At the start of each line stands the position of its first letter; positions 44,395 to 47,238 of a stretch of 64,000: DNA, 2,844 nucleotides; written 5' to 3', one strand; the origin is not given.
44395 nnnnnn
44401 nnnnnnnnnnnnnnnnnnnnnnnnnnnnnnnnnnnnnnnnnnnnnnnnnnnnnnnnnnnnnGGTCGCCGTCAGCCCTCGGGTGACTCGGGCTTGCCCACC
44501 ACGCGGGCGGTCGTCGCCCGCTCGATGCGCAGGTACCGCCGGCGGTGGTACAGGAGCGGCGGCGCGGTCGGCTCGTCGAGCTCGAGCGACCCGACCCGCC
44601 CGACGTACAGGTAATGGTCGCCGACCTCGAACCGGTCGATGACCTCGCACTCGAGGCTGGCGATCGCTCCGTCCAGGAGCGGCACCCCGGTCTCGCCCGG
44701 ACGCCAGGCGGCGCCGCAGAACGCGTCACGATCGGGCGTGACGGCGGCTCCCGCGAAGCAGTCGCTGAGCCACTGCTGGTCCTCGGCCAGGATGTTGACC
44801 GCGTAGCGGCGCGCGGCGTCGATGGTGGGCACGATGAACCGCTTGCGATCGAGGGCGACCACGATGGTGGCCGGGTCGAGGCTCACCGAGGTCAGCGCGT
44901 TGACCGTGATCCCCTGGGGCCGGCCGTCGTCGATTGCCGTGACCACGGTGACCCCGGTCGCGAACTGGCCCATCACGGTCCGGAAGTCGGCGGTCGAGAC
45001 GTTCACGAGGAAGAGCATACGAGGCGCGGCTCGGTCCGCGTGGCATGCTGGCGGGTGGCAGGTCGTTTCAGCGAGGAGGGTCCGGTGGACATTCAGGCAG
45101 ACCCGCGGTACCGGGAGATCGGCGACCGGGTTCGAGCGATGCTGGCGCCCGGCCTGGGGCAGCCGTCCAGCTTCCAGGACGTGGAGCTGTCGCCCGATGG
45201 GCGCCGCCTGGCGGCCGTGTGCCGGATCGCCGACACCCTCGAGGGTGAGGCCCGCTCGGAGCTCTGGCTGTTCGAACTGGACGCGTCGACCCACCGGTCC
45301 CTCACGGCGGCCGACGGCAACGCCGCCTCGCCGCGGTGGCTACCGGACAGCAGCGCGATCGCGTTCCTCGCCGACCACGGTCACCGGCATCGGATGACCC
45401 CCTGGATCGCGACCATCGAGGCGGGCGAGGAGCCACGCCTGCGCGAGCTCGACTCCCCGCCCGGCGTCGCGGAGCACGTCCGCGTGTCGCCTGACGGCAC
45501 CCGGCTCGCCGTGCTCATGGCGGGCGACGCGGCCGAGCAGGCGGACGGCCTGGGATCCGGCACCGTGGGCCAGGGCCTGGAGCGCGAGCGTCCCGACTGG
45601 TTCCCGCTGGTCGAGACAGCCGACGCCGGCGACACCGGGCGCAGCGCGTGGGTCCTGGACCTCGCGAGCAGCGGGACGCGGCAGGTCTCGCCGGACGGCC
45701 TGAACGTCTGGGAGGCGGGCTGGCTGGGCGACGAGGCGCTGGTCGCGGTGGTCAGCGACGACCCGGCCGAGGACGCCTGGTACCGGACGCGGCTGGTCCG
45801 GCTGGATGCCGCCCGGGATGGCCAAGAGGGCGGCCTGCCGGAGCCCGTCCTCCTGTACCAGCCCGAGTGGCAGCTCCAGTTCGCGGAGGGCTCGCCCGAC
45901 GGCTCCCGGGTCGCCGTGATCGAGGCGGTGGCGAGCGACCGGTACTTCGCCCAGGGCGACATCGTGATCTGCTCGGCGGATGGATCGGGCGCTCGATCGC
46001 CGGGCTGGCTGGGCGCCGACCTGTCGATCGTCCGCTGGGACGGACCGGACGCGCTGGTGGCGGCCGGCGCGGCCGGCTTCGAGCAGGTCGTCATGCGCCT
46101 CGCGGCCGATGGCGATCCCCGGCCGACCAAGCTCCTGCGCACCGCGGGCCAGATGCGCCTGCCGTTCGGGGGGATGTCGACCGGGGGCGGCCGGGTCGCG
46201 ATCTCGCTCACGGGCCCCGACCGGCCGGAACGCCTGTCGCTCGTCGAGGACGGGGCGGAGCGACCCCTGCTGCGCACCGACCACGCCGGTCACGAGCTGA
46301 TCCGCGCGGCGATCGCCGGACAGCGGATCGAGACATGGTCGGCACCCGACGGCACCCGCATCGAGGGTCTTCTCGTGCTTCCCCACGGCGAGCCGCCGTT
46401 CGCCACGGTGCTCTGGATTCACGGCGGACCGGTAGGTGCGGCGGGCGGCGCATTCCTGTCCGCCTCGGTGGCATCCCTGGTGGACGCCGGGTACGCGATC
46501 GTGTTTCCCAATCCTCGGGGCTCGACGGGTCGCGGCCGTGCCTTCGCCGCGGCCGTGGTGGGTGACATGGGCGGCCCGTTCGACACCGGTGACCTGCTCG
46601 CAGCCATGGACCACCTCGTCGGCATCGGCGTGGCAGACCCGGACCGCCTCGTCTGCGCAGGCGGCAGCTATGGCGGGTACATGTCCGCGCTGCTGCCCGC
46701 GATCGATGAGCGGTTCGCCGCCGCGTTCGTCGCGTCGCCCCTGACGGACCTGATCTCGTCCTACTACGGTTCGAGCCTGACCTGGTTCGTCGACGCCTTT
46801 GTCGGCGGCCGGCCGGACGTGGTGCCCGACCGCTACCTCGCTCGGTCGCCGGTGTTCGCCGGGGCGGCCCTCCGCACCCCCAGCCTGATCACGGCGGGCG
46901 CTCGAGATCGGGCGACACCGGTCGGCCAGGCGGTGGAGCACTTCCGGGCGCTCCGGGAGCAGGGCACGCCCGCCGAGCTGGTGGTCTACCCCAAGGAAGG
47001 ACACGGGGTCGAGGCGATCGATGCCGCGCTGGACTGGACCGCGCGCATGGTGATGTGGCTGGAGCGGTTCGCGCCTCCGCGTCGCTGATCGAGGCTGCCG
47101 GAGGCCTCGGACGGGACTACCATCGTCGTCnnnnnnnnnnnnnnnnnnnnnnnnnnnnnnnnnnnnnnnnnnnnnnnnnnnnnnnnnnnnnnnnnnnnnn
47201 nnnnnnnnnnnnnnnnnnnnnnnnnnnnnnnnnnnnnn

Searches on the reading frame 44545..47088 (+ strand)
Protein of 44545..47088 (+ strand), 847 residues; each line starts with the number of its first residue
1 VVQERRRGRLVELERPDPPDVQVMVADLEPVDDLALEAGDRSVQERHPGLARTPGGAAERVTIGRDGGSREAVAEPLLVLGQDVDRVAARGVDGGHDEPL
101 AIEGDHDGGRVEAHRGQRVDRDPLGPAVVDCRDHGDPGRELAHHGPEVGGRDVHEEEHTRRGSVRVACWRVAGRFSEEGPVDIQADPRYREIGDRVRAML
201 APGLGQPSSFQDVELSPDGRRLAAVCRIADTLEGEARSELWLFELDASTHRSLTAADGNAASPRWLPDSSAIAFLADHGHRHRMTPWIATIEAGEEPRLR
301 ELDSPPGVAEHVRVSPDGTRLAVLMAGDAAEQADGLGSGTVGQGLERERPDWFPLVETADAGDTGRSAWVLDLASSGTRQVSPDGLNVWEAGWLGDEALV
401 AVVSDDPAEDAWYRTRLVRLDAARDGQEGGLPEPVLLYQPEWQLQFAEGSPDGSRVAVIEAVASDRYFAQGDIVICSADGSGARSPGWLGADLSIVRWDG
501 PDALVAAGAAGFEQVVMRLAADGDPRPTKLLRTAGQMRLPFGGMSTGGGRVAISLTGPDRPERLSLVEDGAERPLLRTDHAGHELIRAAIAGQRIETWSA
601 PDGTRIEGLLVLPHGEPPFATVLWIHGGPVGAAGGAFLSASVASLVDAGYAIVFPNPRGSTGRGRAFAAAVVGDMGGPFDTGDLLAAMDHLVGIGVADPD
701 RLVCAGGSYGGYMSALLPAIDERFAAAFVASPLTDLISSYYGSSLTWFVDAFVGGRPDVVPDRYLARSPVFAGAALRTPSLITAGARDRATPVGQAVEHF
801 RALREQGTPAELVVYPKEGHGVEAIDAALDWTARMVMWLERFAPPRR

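Call 57: search_protein_families(library=pfam, proteins=[window:44545-47088:+], max_evalue=0.00001)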
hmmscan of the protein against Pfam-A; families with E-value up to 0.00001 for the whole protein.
window:44545-47088:+ (847 aa): 2 families
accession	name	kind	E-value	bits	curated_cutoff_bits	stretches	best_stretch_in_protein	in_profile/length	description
PF00326.27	Peptidase_S9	-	5.4e-38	131.1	22.6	1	641-841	6-208/213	Prolyl oligopeptidase family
PF07676.18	PD40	-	1.2e-06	28.8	20.9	0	251-279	2-30/38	WD40-like Beta Propeller Repeat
